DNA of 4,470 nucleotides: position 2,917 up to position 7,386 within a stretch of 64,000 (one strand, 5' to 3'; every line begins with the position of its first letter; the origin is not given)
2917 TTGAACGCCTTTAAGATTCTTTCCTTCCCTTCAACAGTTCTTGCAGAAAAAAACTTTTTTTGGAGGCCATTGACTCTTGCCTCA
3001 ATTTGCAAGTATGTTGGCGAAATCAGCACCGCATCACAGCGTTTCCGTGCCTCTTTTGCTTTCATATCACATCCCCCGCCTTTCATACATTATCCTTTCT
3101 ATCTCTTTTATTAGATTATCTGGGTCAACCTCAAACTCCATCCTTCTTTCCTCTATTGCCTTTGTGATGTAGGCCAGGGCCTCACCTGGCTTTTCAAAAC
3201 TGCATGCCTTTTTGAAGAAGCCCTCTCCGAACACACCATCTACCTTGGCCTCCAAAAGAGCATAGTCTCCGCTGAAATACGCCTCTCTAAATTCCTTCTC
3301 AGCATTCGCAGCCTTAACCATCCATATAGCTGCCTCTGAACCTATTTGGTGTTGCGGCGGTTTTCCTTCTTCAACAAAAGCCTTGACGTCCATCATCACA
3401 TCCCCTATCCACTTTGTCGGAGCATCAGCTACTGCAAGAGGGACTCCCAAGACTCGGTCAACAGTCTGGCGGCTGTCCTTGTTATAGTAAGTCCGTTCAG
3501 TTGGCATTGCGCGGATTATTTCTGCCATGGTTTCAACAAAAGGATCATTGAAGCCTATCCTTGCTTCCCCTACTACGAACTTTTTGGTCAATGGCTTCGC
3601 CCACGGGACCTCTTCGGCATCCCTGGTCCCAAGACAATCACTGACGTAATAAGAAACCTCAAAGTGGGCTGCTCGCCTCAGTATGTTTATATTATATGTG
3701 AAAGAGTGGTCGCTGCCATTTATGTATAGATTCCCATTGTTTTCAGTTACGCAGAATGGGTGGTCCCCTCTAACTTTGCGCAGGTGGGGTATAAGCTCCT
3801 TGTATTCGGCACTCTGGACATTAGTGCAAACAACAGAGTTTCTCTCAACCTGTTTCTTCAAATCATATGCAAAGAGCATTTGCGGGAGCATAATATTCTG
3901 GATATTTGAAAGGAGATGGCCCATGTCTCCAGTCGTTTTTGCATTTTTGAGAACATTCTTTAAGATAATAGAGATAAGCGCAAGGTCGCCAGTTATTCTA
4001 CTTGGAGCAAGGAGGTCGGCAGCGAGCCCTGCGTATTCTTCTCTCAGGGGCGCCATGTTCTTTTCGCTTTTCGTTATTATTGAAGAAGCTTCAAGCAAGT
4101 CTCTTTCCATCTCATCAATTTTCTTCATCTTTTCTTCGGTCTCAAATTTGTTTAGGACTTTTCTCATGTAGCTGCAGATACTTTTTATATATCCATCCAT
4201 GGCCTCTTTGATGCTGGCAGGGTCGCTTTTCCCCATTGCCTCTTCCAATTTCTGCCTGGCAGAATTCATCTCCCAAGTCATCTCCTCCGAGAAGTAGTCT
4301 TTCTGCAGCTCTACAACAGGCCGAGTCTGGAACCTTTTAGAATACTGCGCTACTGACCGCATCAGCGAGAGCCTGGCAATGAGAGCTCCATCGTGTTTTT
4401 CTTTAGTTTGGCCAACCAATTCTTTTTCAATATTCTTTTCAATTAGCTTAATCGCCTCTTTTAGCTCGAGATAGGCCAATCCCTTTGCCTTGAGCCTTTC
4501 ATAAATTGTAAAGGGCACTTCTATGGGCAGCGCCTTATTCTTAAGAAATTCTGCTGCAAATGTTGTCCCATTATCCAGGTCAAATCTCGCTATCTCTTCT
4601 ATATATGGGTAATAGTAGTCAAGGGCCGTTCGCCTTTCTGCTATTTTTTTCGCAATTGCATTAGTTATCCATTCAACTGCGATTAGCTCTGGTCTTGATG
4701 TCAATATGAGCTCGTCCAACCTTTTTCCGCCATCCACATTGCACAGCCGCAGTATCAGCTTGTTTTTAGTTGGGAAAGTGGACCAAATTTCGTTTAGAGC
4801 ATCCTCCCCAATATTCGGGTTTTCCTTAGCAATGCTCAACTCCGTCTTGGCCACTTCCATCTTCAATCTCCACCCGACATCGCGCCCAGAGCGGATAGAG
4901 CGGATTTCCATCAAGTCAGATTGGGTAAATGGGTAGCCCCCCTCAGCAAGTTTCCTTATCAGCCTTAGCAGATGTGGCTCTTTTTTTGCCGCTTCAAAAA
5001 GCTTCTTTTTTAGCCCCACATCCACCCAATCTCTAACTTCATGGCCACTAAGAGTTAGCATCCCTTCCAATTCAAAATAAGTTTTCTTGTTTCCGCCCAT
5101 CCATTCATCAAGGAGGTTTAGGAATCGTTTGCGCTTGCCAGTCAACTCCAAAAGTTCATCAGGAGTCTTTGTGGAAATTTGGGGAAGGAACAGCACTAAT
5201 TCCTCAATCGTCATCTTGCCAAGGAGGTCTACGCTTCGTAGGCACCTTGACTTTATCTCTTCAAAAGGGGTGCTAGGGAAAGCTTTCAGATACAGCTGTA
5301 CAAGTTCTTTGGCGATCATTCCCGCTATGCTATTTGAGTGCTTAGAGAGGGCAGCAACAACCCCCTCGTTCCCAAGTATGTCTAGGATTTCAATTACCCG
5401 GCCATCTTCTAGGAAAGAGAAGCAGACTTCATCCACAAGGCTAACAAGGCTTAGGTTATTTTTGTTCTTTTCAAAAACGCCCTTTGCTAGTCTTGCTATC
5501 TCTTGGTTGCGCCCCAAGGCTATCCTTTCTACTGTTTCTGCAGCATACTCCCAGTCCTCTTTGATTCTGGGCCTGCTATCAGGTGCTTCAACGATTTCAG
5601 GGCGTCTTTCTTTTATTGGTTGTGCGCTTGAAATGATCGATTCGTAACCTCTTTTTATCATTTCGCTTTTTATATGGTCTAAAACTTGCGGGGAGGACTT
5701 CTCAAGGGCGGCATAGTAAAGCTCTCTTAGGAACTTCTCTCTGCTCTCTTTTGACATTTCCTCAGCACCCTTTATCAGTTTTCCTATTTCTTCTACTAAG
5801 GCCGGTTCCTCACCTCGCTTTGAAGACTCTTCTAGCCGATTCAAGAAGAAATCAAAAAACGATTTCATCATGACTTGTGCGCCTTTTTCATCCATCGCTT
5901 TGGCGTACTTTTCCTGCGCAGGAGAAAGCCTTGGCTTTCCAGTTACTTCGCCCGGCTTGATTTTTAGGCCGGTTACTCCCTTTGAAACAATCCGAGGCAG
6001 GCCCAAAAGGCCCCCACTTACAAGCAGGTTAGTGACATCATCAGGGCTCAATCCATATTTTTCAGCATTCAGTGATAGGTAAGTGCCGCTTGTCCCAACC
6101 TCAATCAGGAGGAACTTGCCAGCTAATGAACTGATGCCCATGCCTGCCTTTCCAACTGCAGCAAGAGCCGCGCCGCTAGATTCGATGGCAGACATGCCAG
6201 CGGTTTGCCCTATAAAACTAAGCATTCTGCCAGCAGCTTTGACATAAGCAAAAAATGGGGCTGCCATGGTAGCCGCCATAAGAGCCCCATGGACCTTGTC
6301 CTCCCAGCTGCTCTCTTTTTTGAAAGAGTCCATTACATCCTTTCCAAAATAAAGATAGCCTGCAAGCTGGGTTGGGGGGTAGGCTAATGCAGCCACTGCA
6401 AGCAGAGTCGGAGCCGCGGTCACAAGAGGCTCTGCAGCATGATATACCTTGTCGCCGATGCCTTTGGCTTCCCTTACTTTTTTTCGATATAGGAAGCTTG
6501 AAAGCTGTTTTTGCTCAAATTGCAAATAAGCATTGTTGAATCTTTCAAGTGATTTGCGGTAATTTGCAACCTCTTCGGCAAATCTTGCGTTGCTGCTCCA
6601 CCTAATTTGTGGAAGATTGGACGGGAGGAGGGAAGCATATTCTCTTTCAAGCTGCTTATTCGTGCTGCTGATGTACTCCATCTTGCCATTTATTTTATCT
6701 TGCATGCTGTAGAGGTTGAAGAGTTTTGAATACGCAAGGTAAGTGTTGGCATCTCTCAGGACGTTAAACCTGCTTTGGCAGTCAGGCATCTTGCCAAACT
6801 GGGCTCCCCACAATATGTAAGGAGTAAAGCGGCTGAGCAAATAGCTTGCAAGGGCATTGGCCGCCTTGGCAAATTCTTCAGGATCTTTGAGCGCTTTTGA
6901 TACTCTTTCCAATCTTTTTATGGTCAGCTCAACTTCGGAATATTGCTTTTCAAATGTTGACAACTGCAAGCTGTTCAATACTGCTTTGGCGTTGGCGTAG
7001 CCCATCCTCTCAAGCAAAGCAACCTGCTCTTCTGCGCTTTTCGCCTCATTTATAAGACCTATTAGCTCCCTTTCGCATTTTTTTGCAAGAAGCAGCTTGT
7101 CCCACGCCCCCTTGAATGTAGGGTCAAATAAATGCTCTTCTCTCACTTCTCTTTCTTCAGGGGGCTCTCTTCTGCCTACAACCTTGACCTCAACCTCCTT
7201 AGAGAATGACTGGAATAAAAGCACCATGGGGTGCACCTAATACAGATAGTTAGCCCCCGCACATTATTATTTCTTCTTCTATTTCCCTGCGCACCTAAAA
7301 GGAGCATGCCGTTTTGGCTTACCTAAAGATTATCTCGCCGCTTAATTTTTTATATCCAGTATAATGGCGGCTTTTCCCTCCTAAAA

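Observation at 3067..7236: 1389-aa orphan protein with an internal Ala/Gly-rich hydrophobic region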

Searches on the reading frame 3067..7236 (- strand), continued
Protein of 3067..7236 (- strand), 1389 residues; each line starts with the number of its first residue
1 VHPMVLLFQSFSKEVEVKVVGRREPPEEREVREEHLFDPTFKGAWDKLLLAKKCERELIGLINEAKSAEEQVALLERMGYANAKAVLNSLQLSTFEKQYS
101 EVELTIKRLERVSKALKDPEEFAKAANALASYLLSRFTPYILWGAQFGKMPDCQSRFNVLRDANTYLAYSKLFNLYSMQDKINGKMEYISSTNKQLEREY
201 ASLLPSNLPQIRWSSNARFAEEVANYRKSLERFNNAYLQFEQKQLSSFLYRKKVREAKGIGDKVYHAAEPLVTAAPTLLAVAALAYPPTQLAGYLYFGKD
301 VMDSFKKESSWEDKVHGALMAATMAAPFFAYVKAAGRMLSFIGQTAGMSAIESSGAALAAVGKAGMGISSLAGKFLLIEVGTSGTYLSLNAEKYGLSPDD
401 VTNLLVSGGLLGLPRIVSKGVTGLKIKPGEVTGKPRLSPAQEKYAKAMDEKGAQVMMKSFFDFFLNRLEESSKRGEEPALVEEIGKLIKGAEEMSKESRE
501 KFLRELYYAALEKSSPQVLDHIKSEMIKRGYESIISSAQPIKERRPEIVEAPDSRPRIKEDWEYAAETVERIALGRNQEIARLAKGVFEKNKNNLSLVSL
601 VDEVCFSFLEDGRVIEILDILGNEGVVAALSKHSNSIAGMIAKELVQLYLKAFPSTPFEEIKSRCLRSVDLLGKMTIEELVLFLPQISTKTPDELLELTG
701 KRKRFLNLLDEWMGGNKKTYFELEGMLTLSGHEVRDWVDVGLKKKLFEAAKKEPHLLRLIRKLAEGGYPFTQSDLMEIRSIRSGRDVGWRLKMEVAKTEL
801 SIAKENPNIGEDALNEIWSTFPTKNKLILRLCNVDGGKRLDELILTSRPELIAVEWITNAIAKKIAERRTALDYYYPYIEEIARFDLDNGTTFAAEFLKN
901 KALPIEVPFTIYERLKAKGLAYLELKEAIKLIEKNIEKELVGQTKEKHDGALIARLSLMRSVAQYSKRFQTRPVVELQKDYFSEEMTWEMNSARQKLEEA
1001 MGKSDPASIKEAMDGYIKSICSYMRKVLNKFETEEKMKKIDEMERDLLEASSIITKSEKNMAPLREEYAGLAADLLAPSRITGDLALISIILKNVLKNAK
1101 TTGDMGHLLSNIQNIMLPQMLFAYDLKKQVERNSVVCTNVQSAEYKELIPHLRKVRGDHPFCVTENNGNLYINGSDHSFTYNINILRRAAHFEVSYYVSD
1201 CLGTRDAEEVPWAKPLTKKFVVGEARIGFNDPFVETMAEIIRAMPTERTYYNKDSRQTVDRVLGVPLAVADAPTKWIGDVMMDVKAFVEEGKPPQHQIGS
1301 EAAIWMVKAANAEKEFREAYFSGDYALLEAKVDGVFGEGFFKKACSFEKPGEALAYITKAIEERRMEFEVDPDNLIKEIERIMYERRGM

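Call 40: find_encoding_contigs(protein=P0006, flank=10000, max_places=2)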
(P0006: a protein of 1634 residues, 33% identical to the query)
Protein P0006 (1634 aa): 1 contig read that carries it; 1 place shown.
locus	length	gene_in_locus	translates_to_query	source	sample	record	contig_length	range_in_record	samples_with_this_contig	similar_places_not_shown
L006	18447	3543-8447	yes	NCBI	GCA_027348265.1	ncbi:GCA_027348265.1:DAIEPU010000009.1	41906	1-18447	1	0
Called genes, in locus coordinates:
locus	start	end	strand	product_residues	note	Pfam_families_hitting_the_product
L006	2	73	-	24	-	?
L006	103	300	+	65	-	-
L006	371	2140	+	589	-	PF12837:Fer4_6 (faint), PF14697:Fer4_21, PF00005:ABC_tran, PF02463:SMC_N (weak), PF13304:AAA_21 (faint), PF00005:ABC_tran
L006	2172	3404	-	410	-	PF13489:Methyltransf_23 (weak)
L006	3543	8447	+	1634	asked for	PF00583:Acetyltransf_1 (faint)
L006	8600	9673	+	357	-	PF00091:Tubulin, PF12327:FtsZ_C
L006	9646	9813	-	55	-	-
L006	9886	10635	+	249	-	-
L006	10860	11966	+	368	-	PF00091:Tubulin, PF12327:FtsZ_C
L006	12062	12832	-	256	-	-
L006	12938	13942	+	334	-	PF13404:HTH_AsnC-type, PF13412:HTH_24, PF13545:HTH_Crp_2 (faint), PF01047:MarR (faint), PF12840:HTH_20 (faint), PF01037:AsnC_trans_reg (faint), PF13404:HTH_AsnC-type, PF13412:HTH_24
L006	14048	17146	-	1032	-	-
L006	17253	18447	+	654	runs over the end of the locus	-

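Call 52: find_encoding_contigs(protein=P0010, flank=8000, max_places=2)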
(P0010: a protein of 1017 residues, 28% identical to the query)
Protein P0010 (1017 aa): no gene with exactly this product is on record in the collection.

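Call 53: list_cluster_members(proteins=[P0004, P0005, P0006, P0007, P0008, P0009, P0010, P0011, P0003])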
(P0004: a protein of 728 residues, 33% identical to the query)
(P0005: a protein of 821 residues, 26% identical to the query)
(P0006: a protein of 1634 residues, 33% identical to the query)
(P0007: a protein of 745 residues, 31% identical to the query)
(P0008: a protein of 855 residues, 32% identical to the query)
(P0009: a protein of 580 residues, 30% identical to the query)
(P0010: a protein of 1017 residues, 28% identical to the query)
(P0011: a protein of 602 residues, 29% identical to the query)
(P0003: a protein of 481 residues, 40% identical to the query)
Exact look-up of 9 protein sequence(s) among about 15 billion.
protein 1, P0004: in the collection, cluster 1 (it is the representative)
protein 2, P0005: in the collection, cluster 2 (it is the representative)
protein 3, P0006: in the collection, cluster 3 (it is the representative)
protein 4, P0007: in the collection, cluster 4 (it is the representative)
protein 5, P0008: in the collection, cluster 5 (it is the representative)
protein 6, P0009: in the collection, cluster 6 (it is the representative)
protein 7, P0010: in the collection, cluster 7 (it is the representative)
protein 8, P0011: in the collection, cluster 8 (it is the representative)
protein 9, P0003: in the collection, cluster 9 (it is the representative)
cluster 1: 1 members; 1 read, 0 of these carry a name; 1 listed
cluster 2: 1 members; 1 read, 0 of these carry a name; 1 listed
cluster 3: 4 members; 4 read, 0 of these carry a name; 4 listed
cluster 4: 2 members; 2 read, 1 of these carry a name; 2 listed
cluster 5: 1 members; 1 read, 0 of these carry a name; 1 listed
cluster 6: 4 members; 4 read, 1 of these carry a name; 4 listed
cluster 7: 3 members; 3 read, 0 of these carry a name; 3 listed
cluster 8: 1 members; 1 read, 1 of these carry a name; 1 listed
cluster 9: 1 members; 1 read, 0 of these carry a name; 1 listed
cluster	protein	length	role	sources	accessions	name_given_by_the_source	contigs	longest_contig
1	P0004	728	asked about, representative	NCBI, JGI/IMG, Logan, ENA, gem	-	-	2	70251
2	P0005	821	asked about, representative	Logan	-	-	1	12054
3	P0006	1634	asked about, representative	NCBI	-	-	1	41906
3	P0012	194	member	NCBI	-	-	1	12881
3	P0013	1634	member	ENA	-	-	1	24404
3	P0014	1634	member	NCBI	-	-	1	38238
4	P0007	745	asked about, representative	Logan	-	-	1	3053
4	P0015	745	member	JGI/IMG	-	hypothetical protein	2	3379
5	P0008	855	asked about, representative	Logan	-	-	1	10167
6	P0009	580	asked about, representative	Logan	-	-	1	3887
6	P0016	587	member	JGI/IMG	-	tetratricopeptide (TPR) repeat protein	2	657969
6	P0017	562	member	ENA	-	-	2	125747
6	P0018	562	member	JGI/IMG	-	-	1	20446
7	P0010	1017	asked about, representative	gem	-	-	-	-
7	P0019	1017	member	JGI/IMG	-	-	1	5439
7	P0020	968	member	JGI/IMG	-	-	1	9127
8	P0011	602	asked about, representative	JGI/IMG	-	hypothetical protein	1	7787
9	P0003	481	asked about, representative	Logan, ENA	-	-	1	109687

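Call 56: find_encoding_contigs(protein=P0016, flank=10000, max_places=2)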
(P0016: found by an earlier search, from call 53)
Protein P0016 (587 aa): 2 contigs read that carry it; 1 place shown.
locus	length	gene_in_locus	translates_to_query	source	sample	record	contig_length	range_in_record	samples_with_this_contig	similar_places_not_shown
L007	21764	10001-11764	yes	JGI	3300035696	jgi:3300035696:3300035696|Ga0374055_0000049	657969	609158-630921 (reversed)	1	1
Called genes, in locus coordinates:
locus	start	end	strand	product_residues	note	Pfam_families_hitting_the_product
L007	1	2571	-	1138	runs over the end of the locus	PF02874:ATP-synt_ab_N, PF16886:ATP-synt_ab_Xtn, PF14890:Intein_splicing, PF14528:LAGLIDADG_3, PF00006:ATP-synt_ab, PF22919:ATP-synt_VA_C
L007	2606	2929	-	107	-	PF01990:ATP-synt_F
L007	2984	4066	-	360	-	PF01992:vATP-synt_AC39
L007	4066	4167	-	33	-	-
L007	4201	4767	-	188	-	PF01991:vATP-synt_E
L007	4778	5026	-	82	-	PF00137:ATP-synt_C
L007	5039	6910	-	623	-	PF01496:V_ATPase_I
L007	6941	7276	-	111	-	-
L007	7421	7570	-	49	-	-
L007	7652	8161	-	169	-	-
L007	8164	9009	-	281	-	-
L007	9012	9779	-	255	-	-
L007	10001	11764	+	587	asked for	PF13432:TPR_16 (faint), PF13428:TPR_14 (faint), PF13414:TPR_11 (faint), PF00515:TPR_1 (weak), PF07719:TPR_2 (weak)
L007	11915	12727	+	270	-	PF00827:Ribosomal_L15e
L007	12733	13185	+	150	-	PF01876:RNase_P_p30 (weak)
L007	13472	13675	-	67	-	-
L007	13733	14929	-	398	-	PF13414:TPR_11, PF13432:TPR_16, PF07719:TPR_2, PF00515:TPR_1, PF13414:TPR_11, PF00515:TPR_1, PF13432:TPR_16, PF00515:TPR_1, +19 more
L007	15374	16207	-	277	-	PF01113:DapB_N, PF05173:DapB_C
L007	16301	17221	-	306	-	PF01259:SAICAR_synt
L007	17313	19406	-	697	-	PF13620:CarboxypepD_reg (faint), PF27168:Rv2576c_beta (faint), PF19077:Big_13 (weak)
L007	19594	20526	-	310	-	PF01895:PhoU (weak)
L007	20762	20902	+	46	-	-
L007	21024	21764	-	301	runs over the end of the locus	PF01866:Diphthamide_syn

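Call 81: search_protein_families(library=ncbifam, proteins=[P0004, P0005, P0007, P0008, P0011], max_evalue=1)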
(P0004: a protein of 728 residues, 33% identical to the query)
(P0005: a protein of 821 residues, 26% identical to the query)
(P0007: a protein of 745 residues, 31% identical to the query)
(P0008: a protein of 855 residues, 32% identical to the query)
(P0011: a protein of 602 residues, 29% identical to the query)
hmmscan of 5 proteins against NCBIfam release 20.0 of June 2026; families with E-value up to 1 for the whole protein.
P0004 (728 aa): 1 family
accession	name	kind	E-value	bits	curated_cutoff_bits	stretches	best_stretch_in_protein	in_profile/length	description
TIGR03513.1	GldL_gliding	equivalog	0.12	12.2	68.3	1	187-267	121-201/247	type IX secretion system motor protein PorL/GldL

P0005 (821 aa): 4 families
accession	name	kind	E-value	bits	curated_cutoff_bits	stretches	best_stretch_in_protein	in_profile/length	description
TIGR02349.1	DnaJ_bact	equivalog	0.0033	16.8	377.2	1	761-813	15-67/354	molecular chaperone DnaJ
NF010872.0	PRK14279.1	equivalog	0.056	12.5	556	1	761-814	24-77/394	molecular chaperone DnaJ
NF033773.1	tellur_TrgA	subfamily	0.086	12.9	40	1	284-330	21-67/145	TrgA family protein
NF010892.0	PRK14299.1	equivalog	0.11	11.7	392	1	761-813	19-70/291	chaperone protein DnaJ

P0007 (745 aa): 2 families
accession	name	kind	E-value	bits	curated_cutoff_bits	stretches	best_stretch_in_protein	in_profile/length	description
NF005813.0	PRK07679.1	exception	0.022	14.2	404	1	423-493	35-105/279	pyrroline-5-carboxylate reductase ProI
NF052612.1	sll0565_fam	equivalog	0.029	14.8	50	1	96-188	13-88/106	sll0565 family protein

P0008 (855 aa): 3 families
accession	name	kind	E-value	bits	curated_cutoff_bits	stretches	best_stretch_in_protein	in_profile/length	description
NF010933.0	PRK14353.1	equivalog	0.016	13.8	505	1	39-101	147-211/453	bifunctional UDP-N-acetylglucosamine diphosphorylase/glucosamine-1-phosphate N-acetyltransferase GlmU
TIGR01173.1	glmU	equivalog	0.026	13.3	366.85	1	16-98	121-201/452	bifunctional UDP-N-acetylglucosamine diphosphorylase/glucosamine-1-phosphate N-acetyltransferase GlmU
NF010939.0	PRK14359.1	equivalog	0.11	11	592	1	29-107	133-208/430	bifunctional UDP-N-acetylglucosamine diphosphorylase/glucosamine-1-phosphate N-acetyltransferase GlmU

P0011 (602 aa): 0 families

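Call 94: find_encoding_contigs(protein=P0008, flank=10000, max_places=2)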
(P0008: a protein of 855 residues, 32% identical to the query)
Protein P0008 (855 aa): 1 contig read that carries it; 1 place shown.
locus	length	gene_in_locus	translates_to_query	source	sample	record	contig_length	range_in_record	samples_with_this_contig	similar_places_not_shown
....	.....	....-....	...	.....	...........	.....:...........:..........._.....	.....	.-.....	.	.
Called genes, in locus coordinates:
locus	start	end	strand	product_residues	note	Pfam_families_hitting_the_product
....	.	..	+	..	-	?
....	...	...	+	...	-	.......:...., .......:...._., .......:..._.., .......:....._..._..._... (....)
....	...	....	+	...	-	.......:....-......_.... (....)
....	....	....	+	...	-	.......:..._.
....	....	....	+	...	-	-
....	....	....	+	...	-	-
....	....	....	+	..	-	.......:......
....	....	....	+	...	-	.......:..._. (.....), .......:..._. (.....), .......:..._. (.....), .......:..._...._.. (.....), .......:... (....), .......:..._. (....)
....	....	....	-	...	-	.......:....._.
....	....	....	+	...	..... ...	-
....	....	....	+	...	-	-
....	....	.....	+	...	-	?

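Call 99: find_encoding_contigs(protein=P0011, flank=8000, max_places=2)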
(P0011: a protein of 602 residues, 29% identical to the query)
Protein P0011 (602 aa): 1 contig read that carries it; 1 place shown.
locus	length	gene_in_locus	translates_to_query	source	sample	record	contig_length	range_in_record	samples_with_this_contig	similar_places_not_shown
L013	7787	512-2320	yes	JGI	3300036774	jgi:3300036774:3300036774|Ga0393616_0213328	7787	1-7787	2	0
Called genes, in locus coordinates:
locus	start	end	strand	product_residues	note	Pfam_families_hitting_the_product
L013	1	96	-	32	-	?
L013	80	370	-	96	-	-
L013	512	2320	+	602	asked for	-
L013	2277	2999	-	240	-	PF09414:RNA_ligase (weak)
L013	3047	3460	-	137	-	PF00023:Ank (faint), PF12796:Ank_2, PF13606:Ank_3 (faint), PF13637:Ank_4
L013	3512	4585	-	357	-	PF22025:ThiI_fer (weak), PF02568:ThiI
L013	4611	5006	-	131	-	-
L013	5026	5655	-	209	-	-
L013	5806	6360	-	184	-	PF00011:HSP20 (weak)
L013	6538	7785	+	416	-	?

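Call 100: find_encoding_contigs(protein=P0020, flank=8000, max_places=2)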
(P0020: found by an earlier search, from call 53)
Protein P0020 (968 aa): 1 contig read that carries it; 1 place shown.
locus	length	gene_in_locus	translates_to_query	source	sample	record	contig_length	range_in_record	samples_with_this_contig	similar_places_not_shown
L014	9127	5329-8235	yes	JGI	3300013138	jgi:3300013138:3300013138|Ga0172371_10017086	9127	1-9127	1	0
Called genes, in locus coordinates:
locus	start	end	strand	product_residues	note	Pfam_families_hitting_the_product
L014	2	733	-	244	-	?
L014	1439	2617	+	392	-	PF00438:S-AdoMet_synt_N, PF02772:S-AdoMet_synt_M, PF02773:S-AdoMet_synt_C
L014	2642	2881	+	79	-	-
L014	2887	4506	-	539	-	-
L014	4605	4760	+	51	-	PF07754:Ribosomal_aS21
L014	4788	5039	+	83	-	PF00736:EF1_GNE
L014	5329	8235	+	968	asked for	PF00498:FHA (faint), PF00481:PP2C, PF13672:PP2C_2, PF07228:SpoIIE (faint)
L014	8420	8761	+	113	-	-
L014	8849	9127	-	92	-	?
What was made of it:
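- On Polymorphic toxin/effector systems: L014 has a 113-aa ORF, but only after a 185-nt gap (call 100).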

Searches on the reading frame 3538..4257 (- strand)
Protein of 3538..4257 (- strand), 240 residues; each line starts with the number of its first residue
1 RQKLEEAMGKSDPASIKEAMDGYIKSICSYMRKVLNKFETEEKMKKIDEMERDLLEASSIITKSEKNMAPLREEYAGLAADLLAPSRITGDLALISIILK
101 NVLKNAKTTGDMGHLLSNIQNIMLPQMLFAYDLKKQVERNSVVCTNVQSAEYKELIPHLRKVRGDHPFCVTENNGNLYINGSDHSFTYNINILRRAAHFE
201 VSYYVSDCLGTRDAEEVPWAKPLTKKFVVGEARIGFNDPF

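Call 45: search_protein_families(library=pfam, proteins=[window:3538-4257:-], max_evalue=5)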
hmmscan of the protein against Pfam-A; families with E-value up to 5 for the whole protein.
seq(240 aa): 1 family
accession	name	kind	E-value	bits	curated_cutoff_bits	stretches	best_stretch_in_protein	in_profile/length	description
PF11827.13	DUF3347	-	0.1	13.9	25.5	1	4-84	8-83/93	Protein of unknown function (DUF3347)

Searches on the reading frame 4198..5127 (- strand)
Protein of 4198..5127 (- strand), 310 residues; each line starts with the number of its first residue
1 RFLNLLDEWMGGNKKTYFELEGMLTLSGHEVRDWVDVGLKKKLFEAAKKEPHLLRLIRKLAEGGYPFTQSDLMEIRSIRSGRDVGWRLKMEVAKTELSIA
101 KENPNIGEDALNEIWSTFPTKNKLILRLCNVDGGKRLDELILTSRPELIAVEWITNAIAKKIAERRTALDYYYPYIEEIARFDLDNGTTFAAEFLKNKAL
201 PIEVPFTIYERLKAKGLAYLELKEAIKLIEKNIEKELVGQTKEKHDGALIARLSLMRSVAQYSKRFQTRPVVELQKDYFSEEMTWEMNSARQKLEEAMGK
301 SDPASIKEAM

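Call 45: search_protein_families(library=pfam, proteins=[window:4198-5127:-], max_evalue=5)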
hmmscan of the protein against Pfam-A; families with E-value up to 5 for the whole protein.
seq(310 aa): 2 families
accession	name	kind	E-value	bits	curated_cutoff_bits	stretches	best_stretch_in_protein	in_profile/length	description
PF15580.11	Imm53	-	0.025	14.8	25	1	83-129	29-75/92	Immunity protein 53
PF01592.21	NifU_N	-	0.053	14.1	22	1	221-266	79-124/127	NifU-like N terminal domain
